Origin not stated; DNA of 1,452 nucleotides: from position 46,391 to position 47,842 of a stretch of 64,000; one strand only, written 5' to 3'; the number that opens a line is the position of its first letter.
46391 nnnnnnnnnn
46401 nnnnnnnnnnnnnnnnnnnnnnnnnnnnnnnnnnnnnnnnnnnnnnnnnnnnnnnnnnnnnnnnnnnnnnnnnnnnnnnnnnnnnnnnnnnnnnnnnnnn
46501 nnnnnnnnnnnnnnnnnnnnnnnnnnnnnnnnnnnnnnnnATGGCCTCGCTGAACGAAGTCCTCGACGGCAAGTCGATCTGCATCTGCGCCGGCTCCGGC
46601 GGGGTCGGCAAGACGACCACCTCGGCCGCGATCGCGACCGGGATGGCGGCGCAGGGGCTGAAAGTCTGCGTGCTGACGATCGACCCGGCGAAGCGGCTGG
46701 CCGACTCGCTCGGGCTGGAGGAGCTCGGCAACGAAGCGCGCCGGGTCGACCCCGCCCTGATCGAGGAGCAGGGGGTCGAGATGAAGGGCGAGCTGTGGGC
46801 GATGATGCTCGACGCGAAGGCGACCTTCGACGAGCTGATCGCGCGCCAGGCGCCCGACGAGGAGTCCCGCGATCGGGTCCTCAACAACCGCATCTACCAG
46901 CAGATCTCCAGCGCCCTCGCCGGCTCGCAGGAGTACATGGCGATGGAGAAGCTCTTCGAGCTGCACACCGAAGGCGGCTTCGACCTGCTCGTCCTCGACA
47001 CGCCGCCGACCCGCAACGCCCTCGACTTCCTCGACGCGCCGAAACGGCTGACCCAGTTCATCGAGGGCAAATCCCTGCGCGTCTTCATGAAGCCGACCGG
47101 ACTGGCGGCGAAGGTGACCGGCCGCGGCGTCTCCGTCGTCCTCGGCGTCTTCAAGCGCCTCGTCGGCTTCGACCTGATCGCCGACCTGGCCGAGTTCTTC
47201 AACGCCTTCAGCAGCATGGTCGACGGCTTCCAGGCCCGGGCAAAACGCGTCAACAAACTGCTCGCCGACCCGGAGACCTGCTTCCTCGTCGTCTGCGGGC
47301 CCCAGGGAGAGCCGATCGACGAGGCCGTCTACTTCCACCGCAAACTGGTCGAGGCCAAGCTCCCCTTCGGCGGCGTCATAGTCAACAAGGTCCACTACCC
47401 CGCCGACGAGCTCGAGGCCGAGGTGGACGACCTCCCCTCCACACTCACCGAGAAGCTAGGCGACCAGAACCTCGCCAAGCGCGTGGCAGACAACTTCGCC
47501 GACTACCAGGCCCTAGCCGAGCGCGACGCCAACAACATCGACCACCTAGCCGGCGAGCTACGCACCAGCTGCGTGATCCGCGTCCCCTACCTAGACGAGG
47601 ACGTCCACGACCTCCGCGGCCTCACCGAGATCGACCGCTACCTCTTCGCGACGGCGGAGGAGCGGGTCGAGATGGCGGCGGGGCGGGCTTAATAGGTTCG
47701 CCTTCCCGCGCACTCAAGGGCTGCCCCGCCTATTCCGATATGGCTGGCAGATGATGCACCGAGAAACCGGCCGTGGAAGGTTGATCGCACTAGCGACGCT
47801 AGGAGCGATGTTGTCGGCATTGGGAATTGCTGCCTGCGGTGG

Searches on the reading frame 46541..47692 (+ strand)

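Call 56: search_protein_families(library=pfam, proteins=[window:46541-47692:+])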
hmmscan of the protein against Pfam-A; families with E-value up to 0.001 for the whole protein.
window:46541-47692:+ (383 aa): 10 families
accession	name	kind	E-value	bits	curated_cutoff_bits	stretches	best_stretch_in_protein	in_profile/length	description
PF02374.21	ArsA_ATPase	-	9.7e-32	110.8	24.3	1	14-322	4-278/305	Anion-transporting ATPase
PF13614.12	AAA_31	-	1.3e-11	45.2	27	1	11-161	2-132/177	AAA domain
PF01656.29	CbiA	-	3.8e-11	43.5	25.4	1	13-291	1-92/125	CobQ/CobB/MinD/ParA nucleotide binding domain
PF10609.15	ParA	-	4.9e-09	36.4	27.1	1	12-48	5-41/246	NUBPL iron-transfer P-loop NTPase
PF00142.24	Fer4_NifH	-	6.6e-05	23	25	1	14-50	4-39/271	4Fe-4S iron sulfur cluster binding proteins, NifH/frxC family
PF13604.12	AAA_30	-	6.9e-05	23.1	27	1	9-77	16-81/191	AAA domain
PF20720.3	nSTAND3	-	0.0003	20.9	27.2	1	5-48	11-55/155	Novel STAND NTPase 3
PF03308.22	MeaB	-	0.00034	20.1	23.1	1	17-51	39-73/273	Methylmalonyl Co-A mutase-associated GTPase MeaB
PF00448.28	SRP54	-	0.00047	20.3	22.7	1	13-65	3-54/196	SRP54-type protein, GTPase domain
PF09140.17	MipZ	-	0.00098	18.9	20.7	0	13-52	3-42/262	ATPase MipZ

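Call 68: search_protein_families(library=ncbifam, proteins=[window:46541-47692:+], max_evalue=0.00001)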
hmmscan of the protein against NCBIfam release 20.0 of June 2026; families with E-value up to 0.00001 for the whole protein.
window:46541-47692:+ (383 aa): 10 families
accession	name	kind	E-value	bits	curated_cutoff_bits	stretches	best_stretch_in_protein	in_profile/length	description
NF053621.1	ATPseBagBMYCTU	equivalog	6.3e-103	344.7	521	1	12-368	13-368/371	ATPase BagB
TIGR00345.1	GET3_arsA_TRC40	subfamily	5.4e-31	108.2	135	1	17-322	3-272/299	TRC40/GET3/ArsA family transport-energizing ATPase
NF053622.1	ATPseBagAMYCTU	equivalog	1.4e-15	57.6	400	1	13-98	9-87/325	ATPase BagA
NF041417.1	ArsA_halo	exception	1.4e-14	53.8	800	1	16-179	338-494/617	arsenical pump-driving ATPase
TIGR04291.1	arsen_driv_ArsA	equivalog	2.4e-12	46.4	650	1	17-177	9-161/565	arsenical pump-driving ATPase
NF050088.1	Get3_fold_NosAFP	equivalog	1.2e-08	34.3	325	1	17-324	8-290/364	Get3/ArsA fold putative tail anchor-mediating ATPase NosAFP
TIGR01968.1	minD_bact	equivalog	4.1e-08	32.9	212.9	1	11-60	2-52/261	septum site-determining protein MinD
NF008079.0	PRK10818.1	equivalog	1.2e-07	31.4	508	1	13-55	5-47/270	septum site-determining protein MinD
TIGR01969.1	minD_arch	subfamily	4.3e-07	29.4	201.75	0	12-48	2-38/251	cell division ATPase MinD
NF041546.1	ParA_partition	equivalog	2e-06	27.5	180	0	13-55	2-44/203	ParA family partition ATPase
